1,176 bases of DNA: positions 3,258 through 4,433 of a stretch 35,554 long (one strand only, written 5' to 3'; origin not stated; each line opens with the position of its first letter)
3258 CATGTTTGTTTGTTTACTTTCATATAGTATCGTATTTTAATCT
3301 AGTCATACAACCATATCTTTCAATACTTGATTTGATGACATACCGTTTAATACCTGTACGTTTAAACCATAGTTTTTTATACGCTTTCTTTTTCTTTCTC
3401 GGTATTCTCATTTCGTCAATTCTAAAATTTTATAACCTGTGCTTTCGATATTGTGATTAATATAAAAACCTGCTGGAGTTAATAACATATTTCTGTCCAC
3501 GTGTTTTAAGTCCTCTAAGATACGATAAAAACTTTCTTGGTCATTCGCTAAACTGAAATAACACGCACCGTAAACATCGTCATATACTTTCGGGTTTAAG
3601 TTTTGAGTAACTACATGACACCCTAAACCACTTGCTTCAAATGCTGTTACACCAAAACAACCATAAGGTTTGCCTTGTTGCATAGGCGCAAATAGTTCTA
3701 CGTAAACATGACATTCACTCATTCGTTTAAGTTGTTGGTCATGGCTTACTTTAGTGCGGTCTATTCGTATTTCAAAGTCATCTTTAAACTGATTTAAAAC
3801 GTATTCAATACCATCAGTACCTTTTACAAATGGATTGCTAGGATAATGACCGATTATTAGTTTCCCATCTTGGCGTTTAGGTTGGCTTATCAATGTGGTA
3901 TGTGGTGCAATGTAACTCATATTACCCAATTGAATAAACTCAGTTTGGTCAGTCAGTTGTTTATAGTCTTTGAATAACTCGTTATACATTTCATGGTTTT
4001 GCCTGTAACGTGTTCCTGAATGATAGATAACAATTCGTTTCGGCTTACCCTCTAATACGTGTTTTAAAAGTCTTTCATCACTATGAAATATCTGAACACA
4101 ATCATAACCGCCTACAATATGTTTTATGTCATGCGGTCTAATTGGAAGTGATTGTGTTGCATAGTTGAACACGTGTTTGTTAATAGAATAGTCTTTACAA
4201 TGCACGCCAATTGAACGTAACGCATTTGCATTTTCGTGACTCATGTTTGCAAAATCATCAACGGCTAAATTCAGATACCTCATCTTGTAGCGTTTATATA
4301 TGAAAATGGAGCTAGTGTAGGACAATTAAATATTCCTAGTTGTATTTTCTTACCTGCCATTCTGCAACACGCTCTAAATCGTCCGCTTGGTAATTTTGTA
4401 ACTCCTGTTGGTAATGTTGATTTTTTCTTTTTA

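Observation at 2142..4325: GT-B glycosyltransferase, 44-aa basic ORF, SAM methyltransferase and GT2 glycosyltransferase embedded in the virion operon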

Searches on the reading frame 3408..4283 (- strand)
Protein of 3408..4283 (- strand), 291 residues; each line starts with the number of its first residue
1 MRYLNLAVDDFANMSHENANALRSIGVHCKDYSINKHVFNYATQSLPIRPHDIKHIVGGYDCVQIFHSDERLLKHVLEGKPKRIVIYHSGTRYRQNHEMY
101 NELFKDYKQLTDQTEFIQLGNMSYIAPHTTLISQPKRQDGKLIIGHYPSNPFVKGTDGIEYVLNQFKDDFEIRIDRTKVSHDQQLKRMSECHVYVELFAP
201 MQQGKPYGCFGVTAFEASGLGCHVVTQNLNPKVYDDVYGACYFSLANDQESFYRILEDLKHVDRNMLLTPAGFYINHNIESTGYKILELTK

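Call 3: search_protein_families(library=pfam, proteins=[window:3408-4283:-], max_evalue=0.1)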
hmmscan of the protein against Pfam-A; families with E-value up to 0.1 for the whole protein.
window:3408-4283:- (291 aa): 0 families

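Call 4: search_protein_families(library=phrogs, proteins=[window:3408-4283:-], max_evalue=0.01)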
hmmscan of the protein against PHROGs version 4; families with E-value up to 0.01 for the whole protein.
window:3408-4283:- (291 aa): 0 families

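Call 10: find_homologous_proteins(query=window:3408-4283:-, max_evalue=0.001)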
Query window:3408-4283:- (291 aa): 313 proteins with E <= 0.001 among 620 candidates; the best 120 are listed.
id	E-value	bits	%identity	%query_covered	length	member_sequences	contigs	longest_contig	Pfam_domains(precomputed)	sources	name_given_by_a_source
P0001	2.5e-195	665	98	100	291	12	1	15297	-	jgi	-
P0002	1.5e-172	591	88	100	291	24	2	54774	-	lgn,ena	-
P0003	1.4e-170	584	86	100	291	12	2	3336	-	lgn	-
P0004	1.1e-167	575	85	100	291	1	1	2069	-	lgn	-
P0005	5.3e-136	471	70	100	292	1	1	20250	-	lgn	-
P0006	1.2e-124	433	68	100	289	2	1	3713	-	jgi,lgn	-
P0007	2.4e-123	429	66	100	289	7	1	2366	-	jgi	-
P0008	6.2e-121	421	64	100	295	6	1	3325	-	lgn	-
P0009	6.2e-120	418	63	100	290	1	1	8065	-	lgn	-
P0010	2.1e-118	413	63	100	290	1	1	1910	-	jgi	-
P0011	2.8e-99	350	57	100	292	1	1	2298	-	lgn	-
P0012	2.8e-96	340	53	99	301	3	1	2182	-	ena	-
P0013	3.9e-95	337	55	99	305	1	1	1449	-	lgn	-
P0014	2.3e-94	334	52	99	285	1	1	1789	-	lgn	-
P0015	8.3e-94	332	54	99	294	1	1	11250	-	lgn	-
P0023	1.7e-90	321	52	100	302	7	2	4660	-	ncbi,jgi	jgi:hypothetical protein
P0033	5.8e-89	316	52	100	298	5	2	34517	-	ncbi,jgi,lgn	jgi:hypothetical protein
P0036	4.3e-88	313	52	100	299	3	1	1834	-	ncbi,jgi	jgi:hypothetical protein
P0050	4.1e-86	307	50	100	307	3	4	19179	-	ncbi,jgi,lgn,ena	jgi:hypothetical protein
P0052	6.5e-86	306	50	100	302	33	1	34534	PF13524.13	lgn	-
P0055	4.4e-85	304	51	100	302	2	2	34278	PF13524.13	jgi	-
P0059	2.0e-84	301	50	99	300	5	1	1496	-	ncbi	-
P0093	6.0e-80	287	49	99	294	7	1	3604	-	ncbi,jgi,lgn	jgi:hypothetical protein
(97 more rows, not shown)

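Call 11: search_dna_similar(query=window:3408-4283:-, collection=phages, mode=protein, max_rows=30, max_evalue=0.001)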
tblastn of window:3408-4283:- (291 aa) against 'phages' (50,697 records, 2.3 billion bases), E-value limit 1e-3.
No match.

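Call 14: find_encoding_contigs(protein=P0002, flank=10000, max_places=3)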
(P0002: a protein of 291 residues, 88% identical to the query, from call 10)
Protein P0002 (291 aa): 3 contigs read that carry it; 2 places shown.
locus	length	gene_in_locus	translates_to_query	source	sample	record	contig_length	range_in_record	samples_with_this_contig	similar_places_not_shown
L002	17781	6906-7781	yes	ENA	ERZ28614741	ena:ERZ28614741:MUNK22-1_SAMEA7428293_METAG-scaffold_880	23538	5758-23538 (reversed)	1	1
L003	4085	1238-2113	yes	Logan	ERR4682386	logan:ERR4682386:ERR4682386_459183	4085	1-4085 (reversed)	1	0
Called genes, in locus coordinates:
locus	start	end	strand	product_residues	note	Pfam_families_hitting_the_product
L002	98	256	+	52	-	-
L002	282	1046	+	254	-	PF01555:N6_N4_Mtase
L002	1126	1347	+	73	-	-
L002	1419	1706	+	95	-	-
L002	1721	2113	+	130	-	PF01844:HNH (weak), PF14279:HNH_5 (weak)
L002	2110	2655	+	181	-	PF05766:NinG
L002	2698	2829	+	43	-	-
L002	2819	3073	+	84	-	-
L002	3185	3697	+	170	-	PF13651:EcoRI_methylase (faint)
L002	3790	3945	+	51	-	-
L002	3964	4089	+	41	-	-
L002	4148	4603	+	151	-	-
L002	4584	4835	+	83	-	-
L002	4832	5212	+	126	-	-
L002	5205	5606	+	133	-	PF16677:GP3_package (weak)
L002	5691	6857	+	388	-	PF17288:Terminase_3C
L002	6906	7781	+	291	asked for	-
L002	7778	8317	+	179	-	PF13489:Methyltransf_23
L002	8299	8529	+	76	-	-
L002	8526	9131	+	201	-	PF00535:Glycos_transf_2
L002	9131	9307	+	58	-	-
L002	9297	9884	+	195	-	-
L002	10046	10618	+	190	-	-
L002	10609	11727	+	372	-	-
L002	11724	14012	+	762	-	-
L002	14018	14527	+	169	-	-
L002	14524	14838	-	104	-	-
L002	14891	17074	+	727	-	-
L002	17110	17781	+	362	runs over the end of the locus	PF14550:Peptidase_S78_2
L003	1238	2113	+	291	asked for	-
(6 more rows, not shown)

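Call 17: find_related_loci(query=A1, collection=viral_contigs, flank=10000)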
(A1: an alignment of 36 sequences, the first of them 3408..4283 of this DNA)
Query A1 (291 aa) in viral_contigs; peptide patterns used: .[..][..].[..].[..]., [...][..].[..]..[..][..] (x = any residue, [..] = any of these).
212 stretches matched a pattern; 127 encode a relative of the query (tblastn E <= 1e-3); the best 80 are kept; 80 distinct loci.
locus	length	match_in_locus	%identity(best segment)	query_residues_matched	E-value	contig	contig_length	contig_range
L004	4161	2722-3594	98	1-291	0e+0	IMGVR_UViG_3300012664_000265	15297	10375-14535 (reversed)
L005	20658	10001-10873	96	1-291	0e+0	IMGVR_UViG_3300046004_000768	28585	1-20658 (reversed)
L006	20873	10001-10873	96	1-291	0e+0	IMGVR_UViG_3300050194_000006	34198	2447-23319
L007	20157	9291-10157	68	1-291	7e-132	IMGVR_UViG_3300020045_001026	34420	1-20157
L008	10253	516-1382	68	1-291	1e-129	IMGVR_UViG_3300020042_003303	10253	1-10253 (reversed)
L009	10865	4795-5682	55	2-291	2e-103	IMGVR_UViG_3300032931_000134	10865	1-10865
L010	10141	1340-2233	52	1-291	9e-96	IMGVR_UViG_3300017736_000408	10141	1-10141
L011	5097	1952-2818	53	1-285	4e-95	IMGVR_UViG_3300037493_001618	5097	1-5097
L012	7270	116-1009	51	2-289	1e-94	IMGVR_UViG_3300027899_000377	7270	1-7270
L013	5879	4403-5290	54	2-291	1e-93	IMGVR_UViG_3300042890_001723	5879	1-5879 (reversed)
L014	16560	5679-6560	52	1-291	3e-94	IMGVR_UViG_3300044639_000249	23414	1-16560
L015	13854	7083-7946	52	1-285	3e-93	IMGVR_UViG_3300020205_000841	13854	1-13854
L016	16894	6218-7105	53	2-291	7e-92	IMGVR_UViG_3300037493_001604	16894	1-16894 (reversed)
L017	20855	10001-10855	50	1-289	9e-92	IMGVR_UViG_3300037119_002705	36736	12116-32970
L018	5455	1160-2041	53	2-289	7e-92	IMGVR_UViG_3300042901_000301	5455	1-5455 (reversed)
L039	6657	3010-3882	48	1-289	2e-84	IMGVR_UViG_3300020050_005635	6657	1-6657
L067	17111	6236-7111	43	4-286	9e-71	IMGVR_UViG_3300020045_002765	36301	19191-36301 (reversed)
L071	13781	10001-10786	44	1-257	1e-65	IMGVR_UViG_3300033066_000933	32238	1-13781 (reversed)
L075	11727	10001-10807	45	1-264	7e-64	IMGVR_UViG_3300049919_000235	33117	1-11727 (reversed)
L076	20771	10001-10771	45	1-252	9e-62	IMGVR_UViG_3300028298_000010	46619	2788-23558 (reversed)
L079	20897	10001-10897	41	1-289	4e-60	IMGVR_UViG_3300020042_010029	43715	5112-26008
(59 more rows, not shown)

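Call 24: predict_structure(alignment_id=A1)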
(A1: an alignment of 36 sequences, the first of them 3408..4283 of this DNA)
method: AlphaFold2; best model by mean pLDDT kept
length: 291 residues; sequences in the alignment: 36
mean_pLDDT: 94.6   pTM: 0.90
mean pLDDT of the five models: 94.6, 94.4, 94.2, 93.8, 93.7
residues with pLDDT >= 90: 255; 70-90: 36; 50-70: 0; < 50: 0
segments of 3 or more residues with pLDDT < 50: none
pLDDT, mean of each block of 10 residues (from residue 1): 96 94 98 89 93 97 97 97 95 92 98 94 95 94 95 94 98 94 94 95 84 94 96 94 95 97 91 96 98 91
secondary structure, 60 per line:
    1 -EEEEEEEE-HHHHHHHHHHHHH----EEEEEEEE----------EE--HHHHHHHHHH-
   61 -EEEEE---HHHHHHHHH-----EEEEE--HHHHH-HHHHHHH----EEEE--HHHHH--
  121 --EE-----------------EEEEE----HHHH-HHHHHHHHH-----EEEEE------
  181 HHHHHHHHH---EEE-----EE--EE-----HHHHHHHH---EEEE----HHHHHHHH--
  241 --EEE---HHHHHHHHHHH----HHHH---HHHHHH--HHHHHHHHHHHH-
elements in order: E2-9 H11-23 E28-35 H50-59 E62-66 H70-78 E84-88 H91-95 H97-103 E108-111 H114-118 E142-146 H151-154 H156-164 E170-174 H181-189 E193-195 H212-219 E223-226 H231-238 E243-245 H249-259 H264-267 H271-276 H279-290

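Call 27: fold_search(model_id=the predicted structure, library=pdb)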
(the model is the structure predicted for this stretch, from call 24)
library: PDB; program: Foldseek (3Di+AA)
matches with E <= 10: 1593; with E <= 0.001: 76
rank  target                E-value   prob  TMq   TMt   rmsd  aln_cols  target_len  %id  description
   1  8dqd                  2.2e-09  1.00  0.62  0.51   7.2       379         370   11  Structure of the Campylobacter concisus glycosyltransferase PglA (released 2024-01-17)
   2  8dvw                  5.8e-09  1.00  0.64  0.52   6.2       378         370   10  Structure of the Campylobacter concisus glycosyltransferase PglA R203Q (released 2024-01-17)
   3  8xsh                  9.4e-09  1.00  0.57  0.50   6.3       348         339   13  Crystal structure of the Actinobacillus minor NM305 glucosyltransferase (released 2025-01-15)
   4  9ir0_A                1.1e-08  1.00  0.61  0.51   6.4       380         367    8  phage HY126 glycosyltransferase with UDP (released 2025-07-16)
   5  8xsg                  2.9e-08  1.00  0.60  0.53   5.9       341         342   13  Crystal structure of the Actinobacillus minor NM305 glucosyltransferase in complex with UDP (released 2025-01-15)
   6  8jjt_B                5.3e-08  1.00  0.67  0.61   5.1       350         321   13  Structure of SenB in complex with UDP-GlcNAc at 1.88 Angstroms resolution (released 2024-02-07)
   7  8rz3_B                6.0e-08  1.00  0.65  0.60   5.1       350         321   13  Structures of Se- glycosyltransferase SenB from Variovorax paradoxus (released 2024-09-11)
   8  5d01_A                6.8e-08  1.00  0.68  0.57   7.3       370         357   11  Crystal structure of BshA from B. subtilis complexed with N-acetylglucosaminyl-malate (released 2016-09-07)
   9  8jjt_C                7.6e-08  1.00  0.67  0.62   4.9       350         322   13  Structure of SenB in complex with UDP-GlcNAc at 1.88 Angstroms resolution (released 2024-02-07)
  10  5d00_A                8.6e-08  1.00  0.67  0.56   7.5       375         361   11  Crystal structure of BshA from B. subtilis complexed with N-acetylglucosaminyl-malate and UMP (released 2016-09-07)
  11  8jjn_C                9.7e-08  1.00  0.65  0.59   5.3       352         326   13  Structure of SenB in complex with UDP-Glc and PO4- at 1.98 Angstroms resolution (released 2024-02-07)
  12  8jjn_A                1.1e-07  1.00  0.65  0.60   5.2       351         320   13  Structure of SenB in complex with UDP-Glc and PO4- at 1.98 Angstroms resolution (released 2024-02-07)
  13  7fga_A                1.2e-07  1.00  0.73  0.63   4.4       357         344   11  Alpha-1,2-glucosyltransferase_UDP_sucrose_tll1591 (released 2022-06-01)
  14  8jjn_B                1.2e-07  1.00  0.66  0.62   4.9       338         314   14  Structure of SenB in complex with UDP-Glc and PO4- at 1.98 Angstroms resolution (released 2024-02-07)
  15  9iqz_A                2.2e-07  1.00  0.65  0.54   5.8       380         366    9  phage HY126 glycosyltransferase (released 2025-07-16)
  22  7qsg_B                4.8e-07  1.00  0.56  0.54   7.0       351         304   11  Methylmannose polysaccharide mannosyltransferase from M. hassiacum (released 2023-01-25)
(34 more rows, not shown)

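Call 36: list_cluster_members(proteins=[P0023, P0033, P0036, P0050, P0059, P0093])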
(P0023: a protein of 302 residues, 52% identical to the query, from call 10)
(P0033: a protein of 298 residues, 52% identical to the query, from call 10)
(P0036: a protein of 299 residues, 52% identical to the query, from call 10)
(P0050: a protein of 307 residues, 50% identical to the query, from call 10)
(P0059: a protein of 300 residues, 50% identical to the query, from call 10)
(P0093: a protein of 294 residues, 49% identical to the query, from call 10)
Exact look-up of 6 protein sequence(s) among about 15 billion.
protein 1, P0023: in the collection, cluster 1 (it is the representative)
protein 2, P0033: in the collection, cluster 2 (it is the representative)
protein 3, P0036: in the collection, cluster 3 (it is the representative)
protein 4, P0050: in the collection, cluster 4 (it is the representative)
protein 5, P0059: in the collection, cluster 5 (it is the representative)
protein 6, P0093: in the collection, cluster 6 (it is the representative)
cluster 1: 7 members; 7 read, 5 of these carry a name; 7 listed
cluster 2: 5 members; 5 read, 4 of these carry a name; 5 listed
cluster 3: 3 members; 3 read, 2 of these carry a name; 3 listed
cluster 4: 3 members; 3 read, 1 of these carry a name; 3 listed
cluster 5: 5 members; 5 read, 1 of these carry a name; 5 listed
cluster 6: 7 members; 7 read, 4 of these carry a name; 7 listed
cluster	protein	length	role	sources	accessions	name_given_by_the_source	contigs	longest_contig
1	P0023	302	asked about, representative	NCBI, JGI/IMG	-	hypothetical protein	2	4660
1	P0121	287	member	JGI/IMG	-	hypothetical protein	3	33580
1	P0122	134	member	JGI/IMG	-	hypothetical protein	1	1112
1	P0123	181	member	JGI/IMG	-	hypothetical protein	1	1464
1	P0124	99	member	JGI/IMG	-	hypothetical protein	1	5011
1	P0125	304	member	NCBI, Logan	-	-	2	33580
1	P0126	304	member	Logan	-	-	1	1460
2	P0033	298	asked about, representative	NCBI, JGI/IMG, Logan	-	hypothetical protein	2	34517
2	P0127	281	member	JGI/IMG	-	hypothetical protein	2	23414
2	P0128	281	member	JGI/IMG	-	hypothetical protein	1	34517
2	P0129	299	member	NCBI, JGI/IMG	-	hypothetical protein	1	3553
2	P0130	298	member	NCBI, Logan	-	-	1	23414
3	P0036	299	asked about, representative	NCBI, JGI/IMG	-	hypothetical protein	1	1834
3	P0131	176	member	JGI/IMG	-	hypothetical protein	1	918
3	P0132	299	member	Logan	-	-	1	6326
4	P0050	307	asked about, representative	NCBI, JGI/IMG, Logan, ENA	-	hypothetical protein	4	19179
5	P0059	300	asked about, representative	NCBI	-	-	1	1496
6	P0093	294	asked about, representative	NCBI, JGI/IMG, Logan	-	hypothetical protein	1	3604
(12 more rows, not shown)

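Call 37: find_related_loci(query=A1, collection=genome_contigs, flank=10000)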
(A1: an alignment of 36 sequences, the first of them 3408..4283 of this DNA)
Query A1 (291 aa) in genome_contigs; peptide patterns used: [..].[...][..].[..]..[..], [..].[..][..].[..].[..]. (x = any residue, [..] = any of these).
32 stretches matched a pattern, but none encodes a relative of the query by tblastn (E <= 1e-3).

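Call 39: search_protein_families(library=pfam, proteins=[L009:6194-7432:+, L007:10669-11901:+, L002:8299-8529:+, L002:9131-9307:+, L017:11079-11597:+, L067:5008-5520:+, L071:9213-10004:+], max_evalue=0.01)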
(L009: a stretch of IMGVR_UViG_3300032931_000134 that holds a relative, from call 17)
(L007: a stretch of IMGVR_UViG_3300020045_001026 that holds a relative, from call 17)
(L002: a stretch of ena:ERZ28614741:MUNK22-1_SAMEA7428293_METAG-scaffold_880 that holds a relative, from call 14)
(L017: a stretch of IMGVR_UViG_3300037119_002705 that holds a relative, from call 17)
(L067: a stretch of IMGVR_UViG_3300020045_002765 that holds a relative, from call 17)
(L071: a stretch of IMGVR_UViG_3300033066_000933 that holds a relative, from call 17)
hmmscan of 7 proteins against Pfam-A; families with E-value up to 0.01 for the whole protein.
L009:6194-7432:+ (412 aa): 4 families
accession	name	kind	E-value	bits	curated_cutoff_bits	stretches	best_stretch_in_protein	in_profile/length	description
PF00535.33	Glycos_transf_2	-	3.5e-16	60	23.3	3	45-139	63-167/168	Glycosyl transferase family 2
PF13632.12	Glyco_trans_2_3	-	0.003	17.8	27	1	117-170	68-118/198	Glycosyl transferase family group 2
PF10111.15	Glyco_tranf_2_2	-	0.005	16.8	27.3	0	127-176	166-218/276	Glycosyltransferase like family 2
PF13506.12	Glyco_transf_21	-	0.0088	16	21.7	0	119-170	97-149/174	Glycosyl transferase family 21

L007:10669-11901:+ (410 aa): 3 families
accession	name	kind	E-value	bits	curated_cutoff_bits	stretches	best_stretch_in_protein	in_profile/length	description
PF00535.33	Glycos_transf_2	-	1.2e-13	51.7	23.3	2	48-139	66-167/168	Glycosyl transferase family 2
PF13632.12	Glyco_trans_2_3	-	3.7e-05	24.1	27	1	70-170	8-118/198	Glycosyl transferase family group 2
PF10111.15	Glyco_tranf_2_2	-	0.0029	17.6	27.3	0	46-86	67-107/276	Glycosyltransferase like family 2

L002:8299-8529:+ (76 aa): 0 families

L002:9131-9307:+ (58 aa): 0 families

L017:11079-11597:+ (172 aa): 1 family
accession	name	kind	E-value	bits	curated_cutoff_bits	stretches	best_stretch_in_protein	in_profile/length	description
PF08241.18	Methyltransf_11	-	0.0049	17.9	21.2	0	48-120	1-86/95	Methyltransferase domain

L067:5008-5520:+ (170 aa): 2 families
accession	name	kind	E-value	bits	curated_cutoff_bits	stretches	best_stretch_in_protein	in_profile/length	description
PF13489.12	Methyltransf_23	-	0.00012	22.3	27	1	40-123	21-113/164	Methyltransferase domain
PF07021.18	MetW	-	0.0046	17.1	21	0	32-59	4-31/193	Methionine biosynthesis protein MetW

L071:9213-10004:+ (263 aa): 2 families
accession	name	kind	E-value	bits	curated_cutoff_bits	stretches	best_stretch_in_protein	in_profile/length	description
PF00535.33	Glycos_transf_2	-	1.2e-07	32.3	23.3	1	15-51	1-37/168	Glycosyl transferase family 2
PF07021.18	MetW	-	0.00013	22.1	21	1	119-215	3-107/193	Methionine biosynthesis protein MetW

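Call 60: search_protein_families(library=pfam, proteins=[L076:5684-8512:+, L076:8550-9194:+, L076:9270-10004:+, L076:10911-11252:+, L076:11200-11616:+, L076:11738-12142:+, L076:12863-13774:+, L075:4257-5462:+, L075:5519-6493:+, L079:7004-8542:+], max_evalue=0.01)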
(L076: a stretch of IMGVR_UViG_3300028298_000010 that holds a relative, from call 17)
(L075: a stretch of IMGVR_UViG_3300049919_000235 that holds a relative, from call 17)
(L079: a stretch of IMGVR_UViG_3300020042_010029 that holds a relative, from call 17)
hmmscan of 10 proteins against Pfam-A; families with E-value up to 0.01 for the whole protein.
L076:5684-8512:+ (942 aa): 2 families
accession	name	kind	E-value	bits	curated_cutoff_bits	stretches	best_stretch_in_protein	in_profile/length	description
PF07798.16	CCDC90-like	-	0.004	17.5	33.5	0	249-349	30-129/175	Coiled-coil domain-containing protein 90-like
PF05008.21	V-SNARE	-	0.0074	17.1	25.9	0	259-346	2-90/92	Vesicle transport v-SNARE protein N-terminus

L076:8550-9194:+ (214 aa): 3 families
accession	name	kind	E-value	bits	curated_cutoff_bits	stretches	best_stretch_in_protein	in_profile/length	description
PF00535.33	Glycos_transf_2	-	9.8e-17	61.8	23.3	1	7-152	1-142/168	Glycosyl transferase family 2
PF10111.15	Glyco_tranf_2_2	-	5.5e-06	26.5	27.3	1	7-111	1-104/276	Glycosyltransferase like family 2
PF13641.12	Glyco_tranf_2_3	-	0.0014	19.2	27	1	7-135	4-131/230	Glycosyltransferase like family 2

L076:9270-10004:+ (244 aa): 3 families
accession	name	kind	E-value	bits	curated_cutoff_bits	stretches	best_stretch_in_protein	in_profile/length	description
PF00535.33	Glycos_transf_2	-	9.2e-22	78.2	23.3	1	15-125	1-112/168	Glycosyl transferase family 2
PF13641.12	Glyco_tranf_2_3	-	7.3e-08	33.1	27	1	15-119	4-114/230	Glycosyltransferase like family 2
PF13704.12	Glyco_tranf_2_4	-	0.009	16.9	27.5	0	41-77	19-51/98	Glycosyl transferase family 2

L076:10911-11252:+ (113 aa): 0 families

L076:11200-11616:+ (138 aa): 0 families

L076:11738-12142:+ (134 aa): 2 families
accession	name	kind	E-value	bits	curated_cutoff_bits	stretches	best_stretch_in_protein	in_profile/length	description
PF01541.30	GIY-YIG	-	7e-07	29.9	22.6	1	1-39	2-41/78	GIY-YIG catalytic domain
PF10544.15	T5orf172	-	0.0033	18.3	20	1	2-49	2-58/101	T5orf172 domain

L076:12863-13774:+ (303 aa): 0 families

L075:4257-5462:+ (401 aa): 0 families

L075:5519-6493:+ (324 aa): 0 families

L079:7004-8542:+ (512 aa): 0 families

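Call 62: search_protein_families(library=phrogs, proteins=[L075:4257-5462:+, L075:5519-6493:+, L075:6590-7060:+, L075:7044-7490:+, L075:7484-8029:+, L076:5684-8512:+, L076:10911-11252:+, L076:11200-11616:+, L076:12863-13774:+, L079:7004-8542:+], max_evalue=0.001)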
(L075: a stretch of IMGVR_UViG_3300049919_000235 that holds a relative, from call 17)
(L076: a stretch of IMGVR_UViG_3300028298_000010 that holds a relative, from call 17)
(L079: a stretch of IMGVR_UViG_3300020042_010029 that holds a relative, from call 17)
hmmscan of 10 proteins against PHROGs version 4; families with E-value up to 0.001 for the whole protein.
L075:4257-5462:+ (401 aa): 0 families

L075:5519-6493:+ (324 aa): 0 families

L075:6590-7060:+ (156 aa): 2 families
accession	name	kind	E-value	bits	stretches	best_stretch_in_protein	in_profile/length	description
phrog_199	-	lysis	4.7e-06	26.6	1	12-147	12-136/545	holin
phrog_20732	-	unknown function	1.8e-05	25.9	1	19-119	4-110/157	-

L075:7044-7490:+ (148 aa): 0 families

L075:7484-8029:+ (181 aa): 0 families

L076:5684-8512:+ (942 aa): 2 families
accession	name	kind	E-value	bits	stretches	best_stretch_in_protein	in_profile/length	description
phrog_20500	-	tail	5.3e-09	35.2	1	639-754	456-573/1365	tail protein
phrog_38418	-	unknown function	5.1e-07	29.9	1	621-749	102-234/472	-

L076:10911-11252:+ (113 aa): 0 families

L076:11200-11616:+ (138 aa): 1 family
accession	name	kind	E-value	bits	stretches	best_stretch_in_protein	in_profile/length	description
phrog_781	-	unknown function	0.00029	21.2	1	79-130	76-127/152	-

L076:12863-13774:+ (303 aa): 2 families
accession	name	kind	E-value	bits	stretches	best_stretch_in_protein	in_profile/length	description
phrog_19458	-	DNA, RNA and nucleotide metabolism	2e-28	100.9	1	20-298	11-296/306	primase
phrog_6744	-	unknown function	1.2e-14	55.2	1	145-298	196-348/355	-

L079:7004-8542:+ (512 aa): 0 families
